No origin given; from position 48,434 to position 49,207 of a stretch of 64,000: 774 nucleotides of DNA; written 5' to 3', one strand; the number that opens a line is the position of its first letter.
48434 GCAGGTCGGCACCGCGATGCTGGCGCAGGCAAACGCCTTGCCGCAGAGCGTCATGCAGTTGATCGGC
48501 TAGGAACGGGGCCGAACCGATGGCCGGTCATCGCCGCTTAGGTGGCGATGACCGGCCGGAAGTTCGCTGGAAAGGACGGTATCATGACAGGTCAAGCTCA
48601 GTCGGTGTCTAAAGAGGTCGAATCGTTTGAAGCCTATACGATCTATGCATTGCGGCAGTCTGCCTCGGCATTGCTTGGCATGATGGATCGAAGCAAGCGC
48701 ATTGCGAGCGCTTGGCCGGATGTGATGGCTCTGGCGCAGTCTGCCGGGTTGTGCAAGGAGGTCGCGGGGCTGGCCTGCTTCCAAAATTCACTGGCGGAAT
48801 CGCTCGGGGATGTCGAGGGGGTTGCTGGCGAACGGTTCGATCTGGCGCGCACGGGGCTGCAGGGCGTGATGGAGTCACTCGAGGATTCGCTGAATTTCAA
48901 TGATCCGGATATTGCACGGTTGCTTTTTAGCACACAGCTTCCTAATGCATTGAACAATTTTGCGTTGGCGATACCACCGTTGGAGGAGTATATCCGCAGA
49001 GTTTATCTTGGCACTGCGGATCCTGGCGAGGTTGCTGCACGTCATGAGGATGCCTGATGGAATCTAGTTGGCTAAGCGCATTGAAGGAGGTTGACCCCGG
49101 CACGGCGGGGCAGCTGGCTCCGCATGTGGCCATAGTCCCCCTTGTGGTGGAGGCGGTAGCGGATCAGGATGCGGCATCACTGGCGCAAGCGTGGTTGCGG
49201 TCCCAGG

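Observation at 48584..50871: Maf-family flagellin glycosyltransferase coupled to an unknown upstream partner gene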

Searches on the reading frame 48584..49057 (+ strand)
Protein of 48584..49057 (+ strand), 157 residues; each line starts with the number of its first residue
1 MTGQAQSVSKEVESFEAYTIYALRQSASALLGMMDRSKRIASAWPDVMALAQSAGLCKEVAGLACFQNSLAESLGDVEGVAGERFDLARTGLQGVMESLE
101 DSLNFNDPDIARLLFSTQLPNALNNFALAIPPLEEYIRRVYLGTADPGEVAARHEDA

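Call 4: search_protein_families(library=pfam, proteins=[window:48584-49057:+], max_evalue=0.1)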
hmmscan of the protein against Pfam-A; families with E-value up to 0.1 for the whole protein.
window:48584-49057:+ (157 aa): 0 families

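Call 6: search_protein_families(library=ncbifam, proteins=[window:48584-49057:+], max_evalue=0.1)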
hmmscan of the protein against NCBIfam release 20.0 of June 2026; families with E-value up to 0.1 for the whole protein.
window:48584-49057:+ (157 aa): 0 families

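Call 7: find_homologous_proteins(query=window:48584-49054:+, max_evalue=0.01)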
Query window:48584-49054:+ (157 aa): 1 proteins with E <= 0.01 among 115 candidates.
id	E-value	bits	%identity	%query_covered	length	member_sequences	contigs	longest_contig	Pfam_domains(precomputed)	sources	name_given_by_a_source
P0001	2.9e-95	334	100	100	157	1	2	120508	-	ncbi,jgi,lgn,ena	-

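Call 10: find_encoding_contigs(protein=P0001, flank=3000, max_places=4)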
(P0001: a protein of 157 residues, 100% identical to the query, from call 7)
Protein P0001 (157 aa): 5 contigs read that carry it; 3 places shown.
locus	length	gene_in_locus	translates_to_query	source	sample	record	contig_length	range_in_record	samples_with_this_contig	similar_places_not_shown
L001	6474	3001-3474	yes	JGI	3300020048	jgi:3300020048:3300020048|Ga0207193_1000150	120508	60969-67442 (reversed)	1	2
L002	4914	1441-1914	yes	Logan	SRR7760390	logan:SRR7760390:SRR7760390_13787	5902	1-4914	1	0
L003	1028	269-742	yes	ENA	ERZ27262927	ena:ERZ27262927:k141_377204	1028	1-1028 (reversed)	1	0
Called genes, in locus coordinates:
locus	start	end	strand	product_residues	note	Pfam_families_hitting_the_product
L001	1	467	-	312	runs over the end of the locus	PF00669:Flagellin_N, PF00700:Flagellin_C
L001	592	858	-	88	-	-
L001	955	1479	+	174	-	PF02623:FliW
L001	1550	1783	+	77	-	PF02599:CsrA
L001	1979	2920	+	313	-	PF00669:Flagellin_N, PF00700:Flagellin_C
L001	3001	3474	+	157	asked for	-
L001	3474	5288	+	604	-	PF01973:MptE-like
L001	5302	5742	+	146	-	PF02561:FliS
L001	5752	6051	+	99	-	-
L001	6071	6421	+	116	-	-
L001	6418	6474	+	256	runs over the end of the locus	-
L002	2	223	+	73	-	?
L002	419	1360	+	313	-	PF00669:Flagellin_N, PF00700:Flagellin_C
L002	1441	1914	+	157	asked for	-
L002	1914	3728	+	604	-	PF01973:MptE-like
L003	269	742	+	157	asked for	-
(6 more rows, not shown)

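Call 24: search_solved_structures(query=A2, max_evalue=10, show_alignments=2)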
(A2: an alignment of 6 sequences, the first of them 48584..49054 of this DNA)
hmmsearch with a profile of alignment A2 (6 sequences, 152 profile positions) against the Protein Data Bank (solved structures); distinct sequences matched with E-value up to 10: 29.
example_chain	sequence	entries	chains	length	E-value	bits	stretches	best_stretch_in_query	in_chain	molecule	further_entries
1ya9_A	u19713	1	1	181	0.0041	20.4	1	23-126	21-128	Apolipoprotein E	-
7ltq_A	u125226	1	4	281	0.0045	20.3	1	41-110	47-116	Histidine kinase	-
8qae_A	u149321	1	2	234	0.086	16.1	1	14-105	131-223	sc-apCC-6-SLLA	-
4imi_A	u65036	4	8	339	0.27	14.5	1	45-135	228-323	Symplekin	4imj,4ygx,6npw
8gac_A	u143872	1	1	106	0.28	14.4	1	80-124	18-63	CTLA-4 binder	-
7uvj_A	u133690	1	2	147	0.47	13.7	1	30-97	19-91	Apolipoprotein E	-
6kos_A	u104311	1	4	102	0.55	13.5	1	62-130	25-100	SUWA (Super WA20)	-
3vjf_A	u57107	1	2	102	0.83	12.9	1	80-130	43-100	WA20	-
1le4_A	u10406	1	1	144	1.1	12.6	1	30-99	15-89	APOLIPOPROTEIN E4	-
8grx_A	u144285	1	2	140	1.1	12.5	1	30-99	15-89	Apolipoprotein E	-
6r1h_A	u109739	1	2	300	1.2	12.4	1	23-129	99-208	Leucine-rich repeat receptor-like serine/threonine/tyrosine-protein kinase SOBIR1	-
4a5p_A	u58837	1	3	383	1.5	12.1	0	81-137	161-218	PROTEIN MXIA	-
1lpe_A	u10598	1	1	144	1.5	12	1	30-97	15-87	APOLIPOPROTEIN E3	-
1bz4_A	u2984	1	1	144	1.6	12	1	30-97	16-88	PROTEIN (APOLIPOPROTEIN E)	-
1gs9_A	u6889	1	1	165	1.6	12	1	30-103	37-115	APOLIPOPROTEIN E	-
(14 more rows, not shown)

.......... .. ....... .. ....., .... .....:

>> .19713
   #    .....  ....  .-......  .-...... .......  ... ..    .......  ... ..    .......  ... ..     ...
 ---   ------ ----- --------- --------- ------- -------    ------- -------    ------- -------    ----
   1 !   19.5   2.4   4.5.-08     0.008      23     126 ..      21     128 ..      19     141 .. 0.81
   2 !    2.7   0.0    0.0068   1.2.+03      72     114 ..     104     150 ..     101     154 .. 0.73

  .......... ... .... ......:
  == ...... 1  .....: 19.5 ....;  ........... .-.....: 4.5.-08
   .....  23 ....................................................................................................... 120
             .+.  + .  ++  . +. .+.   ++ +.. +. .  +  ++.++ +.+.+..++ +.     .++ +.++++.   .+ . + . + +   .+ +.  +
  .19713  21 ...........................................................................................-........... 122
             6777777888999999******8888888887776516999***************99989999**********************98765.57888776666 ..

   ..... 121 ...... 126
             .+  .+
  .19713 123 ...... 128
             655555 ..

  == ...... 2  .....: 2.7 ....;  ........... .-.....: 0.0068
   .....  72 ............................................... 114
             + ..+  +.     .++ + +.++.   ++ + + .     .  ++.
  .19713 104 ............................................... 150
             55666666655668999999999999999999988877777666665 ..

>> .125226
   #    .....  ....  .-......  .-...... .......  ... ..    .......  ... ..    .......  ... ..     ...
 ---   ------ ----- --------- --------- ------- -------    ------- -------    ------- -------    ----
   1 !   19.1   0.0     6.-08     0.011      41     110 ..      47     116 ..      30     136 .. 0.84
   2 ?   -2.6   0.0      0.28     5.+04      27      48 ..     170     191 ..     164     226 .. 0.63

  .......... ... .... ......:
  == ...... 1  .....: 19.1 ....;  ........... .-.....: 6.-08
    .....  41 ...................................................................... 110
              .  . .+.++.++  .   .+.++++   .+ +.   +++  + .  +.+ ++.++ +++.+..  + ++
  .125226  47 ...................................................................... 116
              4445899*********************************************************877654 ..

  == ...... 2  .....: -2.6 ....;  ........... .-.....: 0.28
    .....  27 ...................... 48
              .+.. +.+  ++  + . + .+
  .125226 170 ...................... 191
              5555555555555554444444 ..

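Call 25: search_protein_families(library=pfam, alignment_id=A2, max_evalue=10)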
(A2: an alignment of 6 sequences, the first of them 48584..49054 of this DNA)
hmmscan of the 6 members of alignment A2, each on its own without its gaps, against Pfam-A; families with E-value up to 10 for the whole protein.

A. member 1, window:48584-49054:+ (157 aa): 0 families

B. families by the number of members that match (of 6 scanned): 6 families
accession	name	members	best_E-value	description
PF13542.12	HTH_Tnp_ISL3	1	0.0089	Helix-turn-helix domain of transposase family ISL3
PF04435.23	SPK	1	0.083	Domain of unknown function (DUF545)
PF20232.3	T6SS_FHA_C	1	0.11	C-terminal domain of Type VI secretion system FHA protein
PF22561.2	HisKin-conflict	1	0.12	Histidine Kinase domain observed in conflict contexts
PF09298.16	FAA_hydrolase_N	1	0.14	Fumarylacetoacetase N-terminal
PF15106.11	TMEM156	1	0.2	TMEM156 protein family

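Call 28: find_related_loci(query=A1, collection=metagenome_contigs, flank=4000)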
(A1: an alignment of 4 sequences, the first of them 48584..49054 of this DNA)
Query A1 (157 aa) in metagenome_contigs; peptide patterns used: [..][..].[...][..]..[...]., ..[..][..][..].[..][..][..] (x = any residue, [..] = any of these).
132 stretches matched a pattern; 4 encode a relative of the query (tblastn E <= 1e-3); 4 distinct loci.
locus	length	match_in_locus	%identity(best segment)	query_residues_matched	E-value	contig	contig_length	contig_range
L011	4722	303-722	52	1-140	9e-48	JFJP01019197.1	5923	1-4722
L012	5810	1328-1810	48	1-154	6e-46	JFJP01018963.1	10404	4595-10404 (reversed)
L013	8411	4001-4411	50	1-137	4e-44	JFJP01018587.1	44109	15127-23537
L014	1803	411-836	42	1-142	5e-38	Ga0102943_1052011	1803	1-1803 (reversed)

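Call 34: find_homologous_proteins(query=A3, max_evalue=0.01)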
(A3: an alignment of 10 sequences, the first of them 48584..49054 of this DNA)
Query A3 (10 sequences) (157 aa, profile of the alignment): 21 proteins with E <= 0.01 among 1853 candidates.
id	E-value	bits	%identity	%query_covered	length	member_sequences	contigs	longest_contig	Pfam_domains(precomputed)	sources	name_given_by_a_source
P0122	5.3e-58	213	42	90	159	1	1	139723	-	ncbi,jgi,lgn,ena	-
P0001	4.3e-57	210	100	100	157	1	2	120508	-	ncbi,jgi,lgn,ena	-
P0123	8.1e-56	206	42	90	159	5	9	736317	-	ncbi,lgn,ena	-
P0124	1.7e-53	199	42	90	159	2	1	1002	-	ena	-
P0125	1.4e-52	196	44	90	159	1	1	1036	-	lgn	-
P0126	6.4e-52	193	39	93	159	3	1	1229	-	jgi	-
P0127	7.2e-52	193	40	93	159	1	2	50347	-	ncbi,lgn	-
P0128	5.8e-51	190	42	90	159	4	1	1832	-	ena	-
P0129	2.7e-50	188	46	89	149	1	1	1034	-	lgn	-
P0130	5.3e-50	187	45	88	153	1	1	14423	-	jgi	jgi:hypothetical protein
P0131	8.6e-49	183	45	94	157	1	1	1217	-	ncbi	-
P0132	1.3e-48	183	44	90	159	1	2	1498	-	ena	-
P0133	7.5e-48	180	42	90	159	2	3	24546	-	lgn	-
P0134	1.5e-47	179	40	94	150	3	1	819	-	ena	-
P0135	2.2e-46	175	47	95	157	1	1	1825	-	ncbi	-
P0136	4.6e-45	171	24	93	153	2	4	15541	-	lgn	-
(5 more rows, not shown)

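Call 38: find_encoding_contigs(protein=P0123, flank=8000, max_places=2)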
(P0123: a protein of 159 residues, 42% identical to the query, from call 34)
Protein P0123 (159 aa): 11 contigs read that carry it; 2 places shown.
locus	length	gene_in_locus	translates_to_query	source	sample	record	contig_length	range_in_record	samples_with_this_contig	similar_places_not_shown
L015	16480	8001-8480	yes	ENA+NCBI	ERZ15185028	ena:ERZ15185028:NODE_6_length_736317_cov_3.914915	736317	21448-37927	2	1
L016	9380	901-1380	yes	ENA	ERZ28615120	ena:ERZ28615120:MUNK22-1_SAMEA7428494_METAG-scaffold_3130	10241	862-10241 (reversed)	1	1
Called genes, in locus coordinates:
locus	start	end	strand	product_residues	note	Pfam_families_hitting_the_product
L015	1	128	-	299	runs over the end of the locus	PF00480:ROK, PF01869:BcrAD_BadFG (faint), PF02685:Glucokinase (weak)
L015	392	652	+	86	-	-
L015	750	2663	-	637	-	PF13522:GATase_6, PF13537:GATase_7, PF00733:Asn_synthase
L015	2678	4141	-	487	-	PF02465:FliD_N, PF07195:FliD_C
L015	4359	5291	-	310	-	PF00669:Flagellin_N, PF00700:Flagellin_C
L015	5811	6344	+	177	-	PF02623:FliW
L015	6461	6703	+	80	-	PF02599:CsrA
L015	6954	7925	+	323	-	PF00669:Flagellin_N, PF00700:Flagellin_C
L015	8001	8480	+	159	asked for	-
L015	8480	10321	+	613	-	PF01973:MptE-like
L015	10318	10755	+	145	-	PF02561:FliS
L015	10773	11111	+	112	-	-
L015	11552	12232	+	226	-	-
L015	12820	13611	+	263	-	PF22692:LlgE_F_G_D1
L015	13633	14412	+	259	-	PF00460:Flg_bb_rod, PF22692:LlgE_F_G_D1, PF06429:Flg_bbr_C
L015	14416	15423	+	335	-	PF13144:ChapFlgA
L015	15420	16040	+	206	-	PF02107:FlgH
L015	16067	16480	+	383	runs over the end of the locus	PF02119:FlgI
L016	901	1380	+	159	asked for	-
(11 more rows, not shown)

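Call 40: search_protein_representatives(protein=window:48584-49054:+)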
Query: 157 residues. Proteins with E-value up to 0.001 (for the whole library): 13; up to 1e-10: 5; up to 1e-30: 4. The best 13 are listed.
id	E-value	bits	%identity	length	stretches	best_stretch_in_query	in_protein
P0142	1.3e-39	151.6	51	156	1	6-143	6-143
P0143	2.6e-37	144.2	52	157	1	6-141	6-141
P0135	3.9e-32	127.4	49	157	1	5-146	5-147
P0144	1.0e-30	122.7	44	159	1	4-152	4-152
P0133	3.4e-28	114.6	42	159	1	4-147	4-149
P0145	4.0e-09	52.8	27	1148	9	52-110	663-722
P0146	1.4e-05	41.3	28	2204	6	52-108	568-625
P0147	2.0e-05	40.8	30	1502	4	54-110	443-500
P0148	6.0e-05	39.3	27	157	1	8-149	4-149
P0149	3.3e-04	36.9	27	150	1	4-142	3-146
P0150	4.0e-04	36.6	31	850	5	59-108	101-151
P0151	4.5e-04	36.4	29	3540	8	53-112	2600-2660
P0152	9.0e-04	35.4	29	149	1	8-144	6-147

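Call 41: predict_structure(alignment_id=A4)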
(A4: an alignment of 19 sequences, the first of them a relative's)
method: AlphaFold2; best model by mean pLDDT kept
length: 157 residues; sequences in the alignment: 19
mean_pLDDT: 85.0   pTM: 0.75
mean pLDDT of the five models: 85.0, 84.4, 83.7, 83.0, 82.3
residues with pLDDT >= 90: 107; 70-90: 23; 50-70: 7; < 50: 20
segments of 3 or more residues with pLDDT < 50: 1-9, 147-157
pLDDT, mean of each block of 10 residues (from residue 1): 44 78 92 97 94 95 94 90 95 94 88 96 96 92 59 44
secondary structure, 60 per line:
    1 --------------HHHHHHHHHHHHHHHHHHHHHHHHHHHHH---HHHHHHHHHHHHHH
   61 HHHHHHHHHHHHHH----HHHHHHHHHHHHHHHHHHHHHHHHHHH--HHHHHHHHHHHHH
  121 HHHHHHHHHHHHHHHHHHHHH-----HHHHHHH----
elements in order: H15-43 H47-74 H79-105 H108-141 H147-153

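Call 52: fold_search(model_id=the predicted structure, library=pdb)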
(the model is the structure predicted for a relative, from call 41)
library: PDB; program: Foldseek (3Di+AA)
matches with E <= 10: 429; with E <= 0.001: 0
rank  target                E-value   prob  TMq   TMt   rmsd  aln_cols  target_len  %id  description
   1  3gei_C                2.7e-01  0.51  0.32  0.20  10.1       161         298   16  Crystal structure of MnmE from Chlorobium tepidum in complex with GCP (released 2009-10-27)
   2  5xub_A                3.0e-01  0.99  0.58  0.63   5.1       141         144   12  The citrate-bound trimer of chemoreceptor MCP2201 ligand binding domain (released 2018-06-27)
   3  3t6g_D                3.0e-01  0.91  0.45  0.51   6.1       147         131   14  Structure of the complex between NSP3 (SHEP1) and p130Cas (released 2011-11-23)
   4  5xub_B                3.1e-01  0.99  0.58  0.63   4.6       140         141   13  The citrate-bound trimer of chemoreceptor MCP2201 ligand binding domain (released 2018-06-27)
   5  5a7d_Q                3.3e-01  0.99  0.60  0.37   5.6       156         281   18  Tetrameric assembly of LGN with Inscuteable (released 2016-08-03)
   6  8bsb_B                3.4e-01  0.90  0.45  0.44   6.7       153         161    9  Vc1313-LBD bound to D-lysine (released 2023-06-07)
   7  9dm3_MODEL_1_A        4.4e-01  0.96  0.47  0.54   4.4       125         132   14  De novo design of proteins that bind naphthalenediimides, powerful photooxidants with tunable photophysical pr (released 2025-03-05)
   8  1szi                  4.6e-01  0.99  0.58  0.48   5.0       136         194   12  Crystal Structure of the C-terminus of TIP47 (released 2004-07-27)
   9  9min_I                5.4e-01  0.98  0.57  0.67   3.4       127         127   13  Structure of a designed minibinder to NYESO1-A*02:01 (released 2025-08-06)
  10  5w93_C                5.6e-01  0.80  0.39  0.48   5.0       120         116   16  p130Cas complex with paxillin LD1 (released 2017-09-06)
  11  9tav_B                5.6e-01  0.72  0.39  0.47   5.5       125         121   18  De novo photoenzyme photoABLE2 in complex with substrate (released 2026-03-25)
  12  6its_A                5.9e-01  0.97  0.57  0.60   4.6       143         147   12  The citrate-bound trimer of chemoreceptor MCP2201 ligand binding domain (released 2018-12-26)
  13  9tas                  5.9e-01  0.84  0.42  0.48   5.7       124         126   15  De novo photoenzyme photoABLE1 in complex with substrate (released 2026-03-25)
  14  5xua_C                6.2e-01  0.89  0.47  0.52   5.8       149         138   13  The ligand-free dimer of chemoreceptor MCP2201 ligand binding domain (released 2018-06-27)
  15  4yuu_Q2               6.5e-01  0.85  0.40  0.53   5.9       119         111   18  Crystal structure of oxygen-evolving photosystem II from a red alga (released 2016-01-20)
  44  1orj_D                1.6e+00  0.47  0.41  0.48   6.3       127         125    9  FLAGELLAR EXPORT CHAPERONE (released 2003-09-16)
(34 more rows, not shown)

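Call 56: search_protein_families(library=pfam, proteins=[L015:10773-11108:+], max_evalue=0.1)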
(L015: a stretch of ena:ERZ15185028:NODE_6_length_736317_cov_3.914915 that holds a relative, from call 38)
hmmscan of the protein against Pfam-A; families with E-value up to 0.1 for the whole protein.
L015:10773-11108:+ (112 aa): 1 family
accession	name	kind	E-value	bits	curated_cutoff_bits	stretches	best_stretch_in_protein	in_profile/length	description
PF02852.28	Pyr_redox_dim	-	0.023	15.4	25.3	1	38-100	21-82/110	Pyridine nucleotide-disulphide oxidoreductase, dimerisation domain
